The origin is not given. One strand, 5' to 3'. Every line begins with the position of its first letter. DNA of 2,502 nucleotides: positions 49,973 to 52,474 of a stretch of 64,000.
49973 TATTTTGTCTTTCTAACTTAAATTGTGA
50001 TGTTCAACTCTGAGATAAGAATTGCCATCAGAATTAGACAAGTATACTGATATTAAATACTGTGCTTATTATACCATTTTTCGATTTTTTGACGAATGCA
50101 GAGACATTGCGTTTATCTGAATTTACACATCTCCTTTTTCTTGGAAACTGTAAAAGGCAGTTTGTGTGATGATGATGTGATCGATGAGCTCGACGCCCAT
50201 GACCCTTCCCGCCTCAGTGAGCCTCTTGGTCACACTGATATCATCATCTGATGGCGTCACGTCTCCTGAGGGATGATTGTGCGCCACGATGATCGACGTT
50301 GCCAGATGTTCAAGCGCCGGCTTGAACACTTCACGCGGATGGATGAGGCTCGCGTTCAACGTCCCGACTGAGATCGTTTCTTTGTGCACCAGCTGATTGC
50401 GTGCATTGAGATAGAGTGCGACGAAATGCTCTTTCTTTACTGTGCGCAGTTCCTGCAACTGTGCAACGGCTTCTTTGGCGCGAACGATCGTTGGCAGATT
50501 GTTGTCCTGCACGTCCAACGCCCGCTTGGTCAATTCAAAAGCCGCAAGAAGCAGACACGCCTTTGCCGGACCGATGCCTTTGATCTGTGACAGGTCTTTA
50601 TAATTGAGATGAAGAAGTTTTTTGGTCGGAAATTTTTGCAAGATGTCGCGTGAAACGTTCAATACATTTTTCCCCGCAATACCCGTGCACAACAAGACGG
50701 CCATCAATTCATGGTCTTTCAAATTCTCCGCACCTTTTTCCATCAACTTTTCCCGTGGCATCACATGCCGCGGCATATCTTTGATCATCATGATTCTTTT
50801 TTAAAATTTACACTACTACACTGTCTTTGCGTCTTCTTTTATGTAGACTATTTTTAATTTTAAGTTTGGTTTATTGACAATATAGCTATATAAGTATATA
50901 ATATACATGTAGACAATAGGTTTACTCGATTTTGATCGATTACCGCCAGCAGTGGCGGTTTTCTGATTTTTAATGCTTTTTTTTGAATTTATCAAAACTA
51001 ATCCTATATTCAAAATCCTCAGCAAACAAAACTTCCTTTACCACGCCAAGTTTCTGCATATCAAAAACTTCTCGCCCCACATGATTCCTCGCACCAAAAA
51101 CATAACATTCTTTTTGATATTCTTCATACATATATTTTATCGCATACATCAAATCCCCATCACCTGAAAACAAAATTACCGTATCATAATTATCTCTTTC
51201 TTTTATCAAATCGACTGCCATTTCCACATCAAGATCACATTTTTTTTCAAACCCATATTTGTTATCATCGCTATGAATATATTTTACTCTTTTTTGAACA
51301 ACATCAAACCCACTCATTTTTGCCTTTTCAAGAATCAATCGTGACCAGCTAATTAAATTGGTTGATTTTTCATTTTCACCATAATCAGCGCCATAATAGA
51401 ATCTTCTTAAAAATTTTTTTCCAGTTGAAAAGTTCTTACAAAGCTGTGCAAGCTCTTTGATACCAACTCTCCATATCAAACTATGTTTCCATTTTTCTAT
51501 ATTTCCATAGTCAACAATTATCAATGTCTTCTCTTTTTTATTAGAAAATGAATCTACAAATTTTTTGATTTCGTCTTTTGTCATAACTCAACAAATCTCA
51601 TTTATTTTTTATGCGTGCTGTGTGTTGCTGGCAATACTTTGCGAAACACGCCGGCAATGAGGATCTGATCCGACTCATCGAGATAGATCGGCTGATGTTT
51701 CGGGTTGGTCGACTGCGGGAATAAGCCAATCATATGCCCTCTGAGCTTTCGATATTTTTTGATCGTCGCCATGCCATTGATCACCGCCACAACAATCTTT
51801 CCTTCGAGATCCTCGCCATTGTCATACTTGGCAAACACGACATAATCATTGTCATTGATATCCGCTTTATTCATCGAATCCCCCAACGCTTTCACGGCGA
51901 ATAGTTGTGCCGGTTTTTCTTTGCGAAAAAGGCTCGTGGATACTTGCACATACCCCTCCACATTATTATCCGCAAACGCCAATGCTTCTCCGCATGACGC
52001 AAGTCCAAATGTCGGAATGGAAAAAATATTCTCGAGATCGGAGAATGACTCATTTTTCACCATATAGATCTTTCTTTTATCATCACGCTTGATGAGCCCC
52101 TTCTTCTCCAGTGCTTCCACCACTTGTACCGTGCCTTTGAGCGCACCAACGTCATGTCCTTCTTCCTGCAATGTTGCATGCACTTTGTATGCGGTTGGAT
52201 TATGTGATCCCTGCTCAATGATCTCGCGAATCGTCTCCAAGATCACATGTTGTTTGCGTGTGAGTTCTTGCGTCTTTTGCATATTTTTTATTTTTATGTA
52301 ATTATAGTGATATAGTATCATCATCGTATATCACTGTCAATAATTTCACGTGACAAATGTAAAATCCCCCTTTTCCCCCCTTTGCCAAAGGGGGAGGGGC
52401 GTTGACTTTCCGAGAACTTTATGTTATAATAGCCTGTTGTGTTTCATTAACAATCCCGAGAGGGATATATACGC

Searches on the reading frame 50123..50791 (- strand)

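Call 41: search_protein_families(library=pfam, proteins=[window:50123-50791:-], max_evalue=0.001)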
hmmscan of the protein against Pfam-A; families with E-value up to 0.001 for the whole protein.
window:50123-50791:- (222 aa): 2 families
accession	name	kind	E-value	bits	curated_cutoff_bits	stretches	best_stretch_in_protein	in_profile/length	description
PF04002.20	RadC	-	6e-44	149.3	22.1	1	106-220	4-120/121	RadC-like JAB domain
PF20582.4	UPF0758_N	-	3.5e-24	85.1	27.1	1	3-79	1-77/77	UPF0758 N-terminal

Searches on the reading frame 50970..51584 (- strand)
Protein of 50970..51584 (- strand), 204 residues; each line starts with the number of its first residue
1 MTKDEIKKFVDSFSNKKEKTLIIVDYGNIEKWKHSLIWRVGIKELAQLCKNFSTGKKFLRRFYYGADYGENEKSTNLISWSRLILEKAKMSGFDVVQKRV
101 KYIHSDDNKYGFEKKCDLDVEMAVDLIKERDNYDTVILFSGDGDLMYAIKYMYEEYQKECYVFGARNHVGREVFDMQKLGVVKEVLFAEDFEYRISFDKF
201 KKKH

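Call 41: search_protein_families(library=pfam, proteins=[window:50970-51584:-], max_evalue=0.001)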
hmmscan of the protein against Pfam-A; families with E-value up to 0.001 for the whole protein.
window:50970-51584:- (204 aa): 1 family
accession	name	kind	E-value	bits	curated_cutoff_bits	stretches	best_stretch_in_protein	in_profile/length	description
PF01936.24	NYN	-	7.4e-14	52.9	24.2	1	20-168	2-129/145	NYN domain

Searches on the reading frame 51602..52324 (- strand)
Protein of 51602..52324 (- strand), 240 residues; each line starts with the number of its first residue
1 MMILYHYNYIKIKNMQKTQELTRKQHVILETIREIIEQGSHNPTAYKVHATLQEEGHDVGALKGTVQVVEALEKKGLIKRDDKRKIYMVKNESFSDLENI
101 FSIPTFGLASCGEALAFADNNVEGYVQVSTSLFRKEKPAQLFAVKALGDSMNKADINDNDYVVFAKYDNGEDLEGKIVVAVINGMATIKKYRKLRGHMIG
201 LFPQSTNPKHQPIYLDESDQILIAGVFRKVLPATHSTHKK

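Call 41: search_protein_families(library=pfam, proteins=[window:51602-52324:-], max_evalue=0.001)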
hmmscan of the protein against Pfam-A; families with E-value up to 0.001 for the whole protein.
window:51602-52324:- (240 aa): 2 families
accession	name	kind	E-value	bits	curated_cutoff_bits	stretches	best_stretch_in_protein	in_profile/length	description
PF00717.28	Peptidase_S24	-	7.9e-19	67.9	23.3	1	106-226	3-114/116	Peptidase S24-like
PF01726.22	LexA_DNA_bind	-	1.7e-05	24.9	23.7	1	19-84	2-62/65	LexA DNA binding domain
